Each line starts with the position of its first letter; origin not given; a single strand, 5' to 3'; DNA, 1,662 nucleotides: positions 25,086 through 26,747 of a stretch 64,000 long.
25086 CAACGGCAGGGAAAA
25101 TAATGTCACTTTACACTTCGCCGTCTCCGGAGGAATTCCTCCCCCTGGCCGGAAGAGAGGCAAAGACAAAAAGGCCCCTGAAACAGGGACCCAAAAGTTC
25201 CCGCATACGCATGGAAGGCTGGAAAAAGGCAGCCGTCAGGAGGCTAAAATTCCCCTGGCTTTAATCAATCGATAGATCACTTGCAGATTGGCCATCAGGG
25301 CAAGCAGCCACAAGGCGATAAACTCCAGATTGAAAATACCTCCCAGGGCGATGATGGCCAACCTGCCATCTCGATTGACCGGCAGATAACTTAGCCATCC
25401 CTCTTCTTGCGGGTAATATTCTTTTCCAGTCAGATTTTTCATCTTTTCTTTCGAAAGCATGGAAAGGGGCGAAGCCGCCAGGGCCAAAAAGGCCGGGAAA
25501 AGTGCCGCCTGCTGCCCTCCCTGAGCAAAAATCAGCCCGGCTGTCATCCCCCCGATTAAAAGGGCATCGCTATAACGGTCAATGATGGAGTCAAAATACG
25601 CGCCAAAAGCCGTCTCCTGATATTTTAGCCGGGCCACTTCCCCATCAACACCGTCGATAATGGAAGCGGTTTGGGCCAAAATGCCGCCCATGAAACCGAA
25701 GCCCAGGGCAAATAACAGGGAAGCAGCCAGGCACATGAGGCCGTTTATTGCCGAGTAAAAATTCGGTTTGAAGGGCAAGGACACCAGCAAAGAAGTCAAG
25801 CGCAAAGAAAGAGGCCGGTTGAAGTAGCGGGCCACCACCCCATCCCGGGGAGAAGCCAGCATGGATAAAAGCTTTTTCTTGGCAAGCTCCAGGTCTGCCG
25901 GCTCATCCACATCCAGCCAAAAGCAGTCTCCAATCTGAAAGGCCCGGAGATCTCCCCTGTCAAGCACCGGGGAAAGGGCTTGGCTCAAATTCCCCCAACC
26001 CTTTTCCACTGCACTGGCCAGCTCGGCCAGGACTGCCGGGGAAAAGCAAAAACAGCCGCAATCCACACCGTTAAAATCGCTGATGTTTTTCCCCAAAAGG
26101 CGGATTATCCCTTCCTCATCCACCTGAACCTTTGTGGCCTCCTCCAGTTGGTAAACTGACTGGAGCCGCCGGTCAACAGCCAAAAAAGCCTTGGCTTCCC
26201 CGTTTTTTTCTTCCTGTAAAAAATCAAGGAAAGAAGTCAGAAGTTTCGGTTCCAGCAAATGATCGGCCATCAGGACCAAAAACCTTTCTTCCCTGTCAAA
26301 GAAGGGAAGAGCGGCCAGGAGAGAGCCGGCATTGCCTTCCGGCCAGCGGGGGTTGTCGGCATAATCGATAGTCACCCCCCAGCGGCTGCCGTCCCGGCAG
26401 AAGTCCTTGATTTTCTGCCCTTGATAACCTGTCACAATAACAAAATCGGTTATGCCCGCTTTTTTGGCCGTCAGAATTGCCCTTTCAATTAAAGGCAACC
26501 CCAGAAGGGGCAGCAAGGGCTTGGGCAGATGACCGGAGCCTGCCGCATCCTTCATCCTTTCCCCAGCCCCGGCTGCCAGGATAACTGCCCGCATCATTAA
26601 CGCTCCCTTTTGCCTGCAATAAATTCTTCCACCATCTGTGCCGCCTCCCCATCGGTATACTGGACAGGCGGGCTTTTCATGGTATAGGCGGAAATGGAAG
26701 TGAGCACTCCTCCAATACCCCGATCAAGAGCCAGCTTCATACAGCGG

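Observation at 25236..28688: A di-myo-inositol-phosphate (thermoprotective solute) biosynthesis cluster with an adjacent PHP-family phosphatase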

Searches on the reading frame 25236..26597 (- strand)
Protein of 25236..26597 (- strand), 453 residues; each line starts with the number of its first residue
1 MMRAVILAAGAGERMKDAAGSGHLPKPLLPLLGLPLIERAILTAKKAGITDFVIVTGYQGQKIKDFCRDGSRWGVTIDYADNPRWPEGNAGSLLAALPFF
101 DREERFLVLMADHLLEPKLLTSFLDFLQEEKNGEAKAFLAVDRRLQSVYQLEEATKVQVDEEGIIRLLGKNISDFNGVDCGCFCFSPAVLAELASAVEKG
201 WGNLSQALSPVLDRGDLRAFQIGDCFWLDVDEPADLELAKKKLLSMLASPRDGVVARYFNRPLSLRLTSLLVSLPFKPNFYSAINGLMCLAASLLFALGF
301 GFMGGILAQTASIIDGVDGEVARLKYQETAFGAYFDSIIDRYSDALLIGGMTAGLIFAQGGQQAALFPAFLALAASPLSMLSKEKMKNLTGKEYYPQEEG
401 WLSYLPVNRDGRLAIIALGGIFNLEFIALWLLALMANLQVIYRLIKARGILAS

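Call 4: search_protein_families(library=pfam, proteins=[window:25236-26597:-])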
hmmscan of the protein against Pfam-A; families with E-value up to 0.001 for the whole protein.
window:25236-26597:- (453 aa): 3 families
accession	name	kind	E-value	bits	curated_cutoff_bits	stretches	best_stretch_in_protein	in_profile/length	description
PF00483.29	NTP_transferase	-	2.4e-20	73.6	21.2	1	4-243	2-242/245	Nucleotidyl transferase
PF12804.13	NTP_transf_3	-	4.5e-17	63.1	27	1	4-131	1-115/160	MobA-like NTP transferase domain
PF01066.26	CDP-OH_P_transf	-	1.1e-08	36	22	1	278-369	4-90/152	CDP-alcohol phosphatidyltransferase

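Call 5: search_protein_families(library=ncbifam, proteins=[window:25236-26597:-], max_evalue=0.01)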
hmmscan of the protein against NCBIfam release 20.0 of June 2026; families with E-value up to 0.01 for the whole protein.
window:25236-26597:- (453 aa): 38 families (the best 25 are shown)
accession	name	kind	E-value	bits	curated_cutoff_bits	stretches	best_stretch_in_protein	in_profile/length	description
NF041135.1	IPPtranDIPPsyn_Thcocales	equivalog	9.5e-67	225.8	580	1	2-445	1-414/419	bifunctional L-myo-inositol-1-phosphate cytidylyltransferase/CDP-L-myo-inositol myo-inositolphosphotransferase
TIGR03992.1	Arch_glmU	subfamily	1e-27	97.1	292.1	1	2-255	1-239/393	bifunctional sugar-1-phosphate nucleotidylyltransferase/acetyltransferase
NF045761.1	NAMPUrTaseMurU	equivalog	5.8e-25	88.5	250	1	2-139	1-134/226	N-acetylmuramate alpha-1-phosphate uridylyltransferase MurU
NF040950.1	archin_ph_syn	equivalog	6e-19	68.6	180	1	266-355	14-104/191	archaetidylinositol phosphate synthase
TIGR01208.1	rmlA_long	equivalog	9.4e-17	60.9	320.25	1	3-247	1-238/353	glucose-1-phosphate thymidylyltransferase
NF041313.1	UDPGP_AglF_Halo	equivalog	3.5e-16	59.3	400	1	2-243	1-234/234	UTP--glucose-1-phosphate uridylyltransferase AglF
NF045883.1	PIPSynth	equivalog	8.2e-14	51.7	170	1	267-376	14-124/197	phosphatidylinositol phosphate synthase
NF052502.1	man1P_GTase_Rv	exception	9.8e-14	51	440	1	3-239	2-226/352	mannose-1-phosphate guanylyltransferase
NF045665.1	NTPtran_DVU1551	equivalog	4.3e-12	45.7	315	1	3-113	2-101/359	DVU_1551 family NTP transferase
TIGR01207.1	rmlA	equivalog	5.3e-11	42.2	360.65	1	4-153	2-149/286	glucose-1-phosphate thymidylyltransferase RfbA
TIGR03310.1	matur_MocA_YgfJ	equivalog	6e-11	42.7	186.45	1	4-129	2-117/188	molybdenum cofactor cytidylyltransferase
TIGR01173.1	glmU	equivalog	6.9e-11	41.6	366.85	1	2-128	1-118/452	bifunctional UDP-N-acetylglucosamine diphosphorylase/glucosamine-1-phosphate N-acetyltransferase GlmU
TIGR02623.1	G1P_cyt_trans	equivalog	1e-10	41.6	300.25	1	2-68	1-65/255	glucose-1-phosphate cytidylyltransferase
NF041173.1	Sug_nt_acttase_Thmprot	equivalog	1.1e-09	37.7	600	1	2-255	1-239/405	bifunctional sugar-1-phosphate nucleotidylyltransferase/acetyltransferase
NF052561.1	PIPSynBT1523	equivalog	1.8e-09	37.6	350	1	304-376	63-133/232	hypothetical protein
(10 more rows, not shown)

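Call 6: search_solved_structures(query=window:25236-26597:-, show_alignments=1)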
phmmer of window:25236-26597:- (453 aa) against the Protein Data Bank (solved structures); distinct sequences matched with E-value up to 0.001: 52.
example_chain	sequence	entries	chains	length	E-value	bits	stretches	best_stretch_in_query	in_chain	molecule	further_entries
4mnd_A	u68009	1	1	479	9.9e-36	126.8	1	1-440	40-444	CTP L-myo-inositol-1-phosphate cytidylyltransferase/CDP-L-myo-inositol myo-inositolphospho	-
4o6m_A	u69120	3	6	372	4.7e-27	98.2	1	237-448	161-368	AF2299, a CDP-alcohol phosphotransferase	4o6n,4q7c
4jd0_A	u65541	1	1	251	1.2e-18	70.5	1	1-251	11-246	Nucleotidyl transferase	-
8hhd_A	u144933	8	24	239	7.3e-17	64.6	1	2-112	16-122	Nucleotidyl transferase | N-acetylmuramate alpha-1-phosphate uridylyltransferase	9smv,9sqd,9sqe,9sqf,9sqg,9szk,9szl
4y7t_A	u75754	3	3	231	3e-16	62.6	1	2-109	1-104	Nucleotidyl transferase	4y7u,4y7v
2xme_A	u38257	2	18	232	8.4e-14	54.5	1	1-241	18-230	CTP-INOSITOL-1-PHOSPHATE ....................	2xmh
7whr_B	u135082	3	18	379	4.1e-11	45.7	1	2-247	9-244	Nucleotidyl transferase family protein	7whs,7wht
5d92_D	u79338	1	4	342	3.3e-09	39.4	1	202-388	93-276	AF2299 protein,Phosphatidylinositol synthase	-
5d91_A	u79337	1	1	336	9.6e-09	37.9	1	202-388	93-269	AF2299 protein,Phosphatidylinositol synthase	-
8x7s_B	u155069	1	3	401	1.3e-08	37.4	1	2-235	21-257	UTP--glucose-1-phosphate uridylyltransferase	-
5ify_A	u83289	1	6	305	1.7e-08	37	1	3-115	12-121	Glucose-1-phosphate thymidylyltransferase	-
1fxo_A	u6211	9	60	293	2.7e-08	36.4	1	3-156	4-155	GLUCOSE-1-PHOSPHATE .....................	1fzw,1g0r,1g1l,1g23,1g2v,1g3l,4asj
3pkq_A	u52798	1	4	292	2.8e-08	36.4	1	3-151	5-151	Glucose-1-phosphate thymidylyltransferase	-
3pkp_A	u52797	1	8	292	2.8e-08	36.3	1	3-151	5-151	Glucose-1-phosphate thymidylyltransferase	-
3zlk_A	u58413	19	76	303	2.9e-08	36.3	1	3-156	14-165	GLUCOSE-1-PHOSPHATE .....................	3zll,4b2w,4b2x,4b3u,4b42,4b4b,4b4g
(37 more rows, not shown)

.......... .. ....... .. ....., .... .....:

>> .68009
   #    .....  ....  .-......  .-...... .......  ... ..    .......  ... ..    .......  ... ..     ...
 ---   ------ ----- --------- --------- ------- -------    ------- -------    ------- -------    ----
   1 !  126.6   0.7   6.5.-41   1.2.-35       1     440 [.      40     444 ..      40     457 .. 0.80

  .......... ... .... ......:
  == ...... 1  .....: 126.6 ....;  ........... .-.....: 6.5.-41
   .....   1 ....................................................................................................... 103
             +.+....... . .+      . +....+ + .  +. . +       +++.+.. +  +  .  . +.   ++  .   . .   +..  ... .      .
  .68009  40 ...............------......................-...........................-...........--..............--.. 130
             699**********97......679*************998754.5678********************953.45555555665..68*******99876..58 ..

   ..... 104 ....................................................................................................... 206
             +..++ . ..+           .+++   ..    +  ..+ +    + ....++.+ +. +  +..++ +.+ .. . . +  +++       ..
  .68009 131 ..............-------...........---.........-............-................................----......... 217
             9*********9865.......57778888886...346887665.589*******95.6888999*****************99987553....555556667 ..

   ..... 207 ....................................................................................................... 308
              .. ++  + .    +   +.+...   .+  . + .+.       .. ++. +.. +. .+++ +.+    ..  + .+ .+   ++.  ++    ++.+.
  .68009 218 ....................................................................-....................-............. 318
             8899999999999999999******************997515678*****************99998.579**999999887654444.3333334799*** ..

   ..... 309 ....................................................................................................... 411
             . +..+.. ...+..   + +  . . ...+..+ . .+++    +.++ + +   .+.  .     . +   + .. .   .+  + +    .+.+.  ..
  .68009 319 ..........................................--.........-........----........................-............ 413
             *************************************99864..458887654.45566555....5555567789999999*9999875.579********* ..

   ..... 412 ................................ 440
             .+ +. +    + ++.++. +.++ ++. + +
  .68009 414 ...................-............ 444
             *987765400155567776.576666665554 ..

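Call 8: find_encoding_contigs(protein=window:25236-26597:-, flank=10000, max_places=5)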
Protein window:25236-26597:- (453 aa): 7 contigs read that carry it; 5 places shown.
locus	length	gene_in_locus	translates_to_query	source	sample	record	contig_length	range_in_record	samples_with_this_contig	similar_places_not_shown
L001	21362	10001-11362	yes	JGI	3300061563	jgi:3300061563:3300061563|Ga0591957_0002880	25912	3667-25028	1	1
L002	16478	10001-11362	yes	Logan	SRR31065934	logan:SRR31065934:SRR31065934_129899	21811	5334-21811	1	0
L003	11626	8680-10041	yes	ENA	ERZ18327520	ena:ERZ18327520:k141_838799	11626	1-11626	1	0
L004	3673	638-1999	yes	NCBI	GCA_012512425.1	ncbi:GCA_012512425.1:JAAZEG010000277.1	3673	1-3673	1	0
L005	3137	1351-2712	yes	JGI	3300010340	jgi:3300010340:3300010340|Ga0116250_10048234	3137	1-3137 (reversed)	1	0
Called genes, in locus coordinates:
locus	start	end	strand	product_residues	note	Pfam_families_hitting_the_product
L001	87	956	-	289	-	PF00528:BPD_transp_1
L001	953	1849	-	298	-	PF09818:ABC_ATPase (faint), PF00005:ABC_tran, PF13304:AAA_21 (weak)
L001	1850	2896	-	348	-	PF04069:OpuAC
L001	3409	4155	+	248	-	PF00005:ABC_tran, PF13304:AAA_21 (faint)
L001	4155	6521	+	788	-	PF02687:FtsX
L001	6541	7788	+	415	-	PF25917:BSH_RND, PF25973:BSH_CzcB (faint), PF25984:BSH_YknX (faint), PF25967:RND-MFP_C, PF25989:YknX_C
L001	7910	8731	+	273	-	PF02811:PHP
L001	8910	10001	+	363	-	PF01658:Inos-1-P_synth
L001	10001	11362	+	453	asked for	PF00483:NTP_transferase, PF12804:NTP_transf_3, PF01066:CDP-OH_P_transf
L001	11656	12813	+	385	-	PF01546:Peptidase_M20, PF07687:M20_dimer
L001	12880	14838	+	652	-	PF01855:POR_N, PF02775:TPP_enzyme_C, PF00037:Fer4 (faint)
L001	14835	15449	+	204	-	PF01558:POR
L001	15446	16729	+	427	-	PF06245:DUF1015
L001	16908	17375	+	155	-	PF04471:Mrr_cat, PF22722:NA-iREase1 (weak)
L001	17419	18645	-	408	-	PF13473:Cupredoxin_1 (faint), PF12690:BsuPI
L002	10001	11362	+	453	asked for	PF00483:NTP_transferase, PF12804:NTP_transf_3, PF01066:CDP-OH_P_transf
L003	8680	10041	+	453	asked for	PF00483:NTP_transferase, PF12804:NTP_transf_3, PF01066:CDP-OH_P_transf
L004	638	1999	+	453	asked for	PF00483:NTP_transferase, PF12804:NTP_transf_3, PF01066:CDP-OH_P_transf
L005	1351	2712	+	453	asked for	PF00483:NTP_transferase, PF12804:NTP_transf_3, PF01066:CDP-OH_P_transf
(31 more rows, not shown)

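Call 9: find_homologous_proteins(query=window:25236-26597:-, max_evalue=1e-10)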
Query window:25236-26597:- (453 aa): 258 proteins with E <= 1e-10 among 8000 candidates; the best 120 are listed.
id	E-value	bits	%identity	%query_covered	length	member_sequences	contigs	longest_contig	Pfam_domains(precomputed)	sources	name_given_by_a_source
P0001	1.9e-296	1001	100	100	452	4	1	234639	PF00483.30,PF01066.27,PF12804.14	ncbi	ncbi:MAG: sugar phosphate nucleotidyltransferase [Bacillota bacterium]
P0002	4.7e-194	663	87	76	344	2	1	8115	PF01066.27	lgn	-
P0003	5.1e-140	485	53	99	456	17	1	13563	PF00483.30,PF01066.27,PF12804.14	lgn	-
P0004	7.2e-138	478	51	99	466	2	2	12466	PF00483.30,PF01066.27,PF12804.14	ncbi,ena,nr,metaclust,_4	ncbi:MAG: NTP transferase domain-containing protein [Firmicutes bacterium]|nr:NTP transferase domain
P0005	1.2e-128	448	50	99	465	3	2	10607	PF00483.30,PF01066.27,PF12804.14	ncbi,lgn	-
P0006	1.1e-125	438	50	99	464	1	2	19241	PF00483.30,PF01066.27,PF12804.14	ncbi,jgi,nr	ncbi:MAG: sugar phosphate nucleotidyltransferase [Dethiobacteria bacterium]|jgi:choline kinase/phosp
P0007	1.3e-117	412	45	100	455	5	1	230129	PF00483.30,PF01066.27,PF12804.14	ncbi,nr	ncbi:MAG TPA: nucleotidyl transferase [Peptococcaceae bacterium]|nr:nucleotidyl transferase [Peptoco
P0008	6.5e-114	399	45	99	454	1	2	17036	PF00483.30,PF01066.27,PF12804.14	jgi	-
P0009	7.3e-111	389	44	100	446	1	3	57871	PF00483.30,PF01066.27,PF12804.14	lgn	-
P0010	6.2e-107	376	45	98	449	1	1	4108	PF00483.30,PF01066.27,PF12804.14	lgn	-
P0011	7.9e-107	376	43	99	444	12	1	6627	PF00483.30,PF01066.27,PF12804.14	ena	-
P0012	3.5e-106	374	43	97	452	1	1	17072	PF00483.30,PF01066.27,PF12804.14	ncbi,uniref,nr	ncbi:NTP transferase domain-containing protein [Calderihabitans maritimus]|uniref:Bifunctional IPC t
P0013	4.0e-103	364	41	98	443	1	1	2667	PF00483.30,PF01066.27,PF12804.14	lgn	-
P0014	2.2e-102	361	44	98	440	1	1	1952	PF00483.30,PF01128.26,PF01066.27,PF12804.14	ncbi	-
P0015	5.6e-102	360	43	99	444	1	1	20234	PF00483.30,PF01066.27,PF12804.14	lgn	-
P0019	4.6e-96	341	40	99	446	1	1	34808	PF00483.30,PF01066.27,PF12804.14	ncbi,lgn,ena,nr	ncbi:MAG TPA: NTP transferase domain-containing protein [Peptococcaceae bacterium]|nr:NTP transferas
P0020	1.4e-93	332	39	99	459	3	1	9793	PF00483.30,PF01066.27,PF12804.14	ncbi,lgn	ncbi:MAG TPA: NTP transferase domain-containing protein [Calditerricola sp.]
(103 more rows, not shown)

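Call 11: find_related_loci(query=A1, collection=genome_contigs, flank=8000)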
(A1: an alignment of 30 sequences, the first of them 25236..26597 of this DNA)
Query A1 (453 aa) in genome_contigs; peptide patterns used: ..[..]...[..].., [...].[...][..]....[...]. (x = any residue, [..] = any of these).
600 stretches matched a pattern (row limit reached: there are more); 574 encode a relative of the query (tblastn E <= 1e-3); the best 80 are kept; 80 distinct loci.
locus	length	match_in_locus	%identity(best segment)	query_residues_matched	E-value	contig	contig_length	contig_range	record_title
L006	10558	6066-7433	51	1-448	1e-145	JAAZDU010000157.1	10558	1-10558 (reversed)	MAG: Bacillota bacterium isolate AS09scLD_187 193786_AS09, whole genome shotgun sequence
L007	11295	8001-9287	40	2-445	5e-100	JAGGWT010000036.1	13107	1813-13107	MAG: Thermoplasmata archaeon isolate AUK133 PB_MBMC_087_c_000000000070, whole genome shotgun sequence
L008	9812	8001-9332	40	1-451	4e-98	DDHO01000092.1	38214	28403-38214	MAG TPA_asm: Firmicutes bacterium UBA1874 UBA1874_contig_254, whole genome shotgun sequence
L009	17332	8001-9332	40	1-451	9e-97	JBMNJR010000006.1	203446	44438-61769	MAG: bacterium isolate SBF912LR0HQ0128 contig_39561, whole genome shotgun sequence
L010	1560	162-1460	41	2-448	1e-103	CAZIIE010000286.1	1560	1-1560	MAG TPA_asm: uncultured Nitrospirota bacterium isolate SRP162660_co2_172 genome assembly, contig: NODE_92118_length_1560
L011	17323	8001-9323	41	1-448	3e-95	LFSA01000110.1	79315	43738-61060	MAG: Pelotomaculum sp. DTU098 scaffold4734, whole genome shotgun sequence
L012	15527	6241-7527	38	3-445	8e-91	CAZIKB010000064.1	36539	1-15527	MAG TPA_asm: uncultured Cytophagia bacterium isolate binchicken_co121_9 genome assembly, contig: NODE_483_length_36539_c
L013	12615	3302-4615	36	2-449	2e-90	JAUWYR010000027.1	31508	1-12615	MAG: Candidatus Zixiibacteriota bacterium isolate CSMAG_2715 CSMAG_2715_k141_821386_length_31508_cov_12.9916, whole geno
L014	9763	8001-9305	40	2-448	4e-89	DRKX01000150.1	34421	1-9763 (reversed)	MAG TPA_asm: Nitrospirae bacterium isolate HyVt-450 HyVt-450_k145_644636, whole genome shotgun sequence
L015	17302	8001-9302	40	1-445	1e-88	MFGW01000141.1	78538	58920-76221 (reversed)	MAG: Candidatus Fischerbacteria bacterium RBG_13_37_8 RBG_13_scaffold_374, whole genome shotgun sequence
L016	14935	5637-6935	36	1-448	3e-88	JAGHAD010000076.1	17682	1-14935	MAG: Thermoplasmata archaeon isolate AUK221 PB_MBMC_175_c_000000000119, whole genome shotgun sequence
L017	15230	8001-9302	37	1-448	3e-88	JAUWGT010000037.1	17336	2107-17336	MAG: Candidatus Stahlbacteria bacterium isolate CSMAG_2249 CSMAG_2249_k141_174303_length_17336_cov_13.9834, whole genome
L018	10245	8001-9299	38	2-445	5e-88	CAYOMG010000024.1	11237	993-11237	MAG TPA_asm: uncultured Planctomycetia bacterium isolate binchicken_co24_150 genome assembly, contig: NODE_2261_length_1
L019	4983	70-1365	39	1-448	4e-88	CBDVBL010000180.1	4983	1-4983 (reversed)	MAG TPA_asm: uncultured bacterium isolate SRR22302355_binner13_Refined_64 genome assembly, contig: ERZ25746546.7807, who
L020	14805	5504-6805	37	2-445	6e-87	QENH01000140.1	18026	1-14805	Methanophagales archaeon isolate CONS3730B06UFb1 Ga0123266_1067, whole genome shotgun sequence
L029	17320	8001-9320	37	2-448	2e-83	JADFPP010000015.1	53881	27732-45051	MAG: Bacteroidetes bacterium isolate B74T1L10 B74T1L10_NODE471, whole genome shotgun sequence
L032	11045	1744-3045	36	1-444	6e-83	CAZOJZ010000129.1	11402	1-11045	MAG TPA_asm: uncultured Roseivirgaceae bacterium isolate binchicken_co244_135 genome assembly, contig: k141_4350101, who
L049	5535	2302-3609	35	4-448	2e-79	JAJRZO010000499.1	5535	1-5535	MAG: Candidatus Zixiibacteriota bacterium isolate Dive96_bin4.201 k141_4867114, whole genome shotgun sequence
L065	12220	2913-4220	37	1-449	3e-75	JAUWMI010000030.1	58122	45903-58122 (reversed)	MAG: Candidatus Sumerlaeota bacterium isolate CSMAG_2394 CSMAG_2394_k141_1530029_length_58122_cov_9.9966, whole genome s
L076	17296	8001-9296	34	2-445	3e-73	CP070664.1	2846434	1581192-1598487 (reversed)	MAG: candidate division WOR-3 bacterium isolate bin77 chromosome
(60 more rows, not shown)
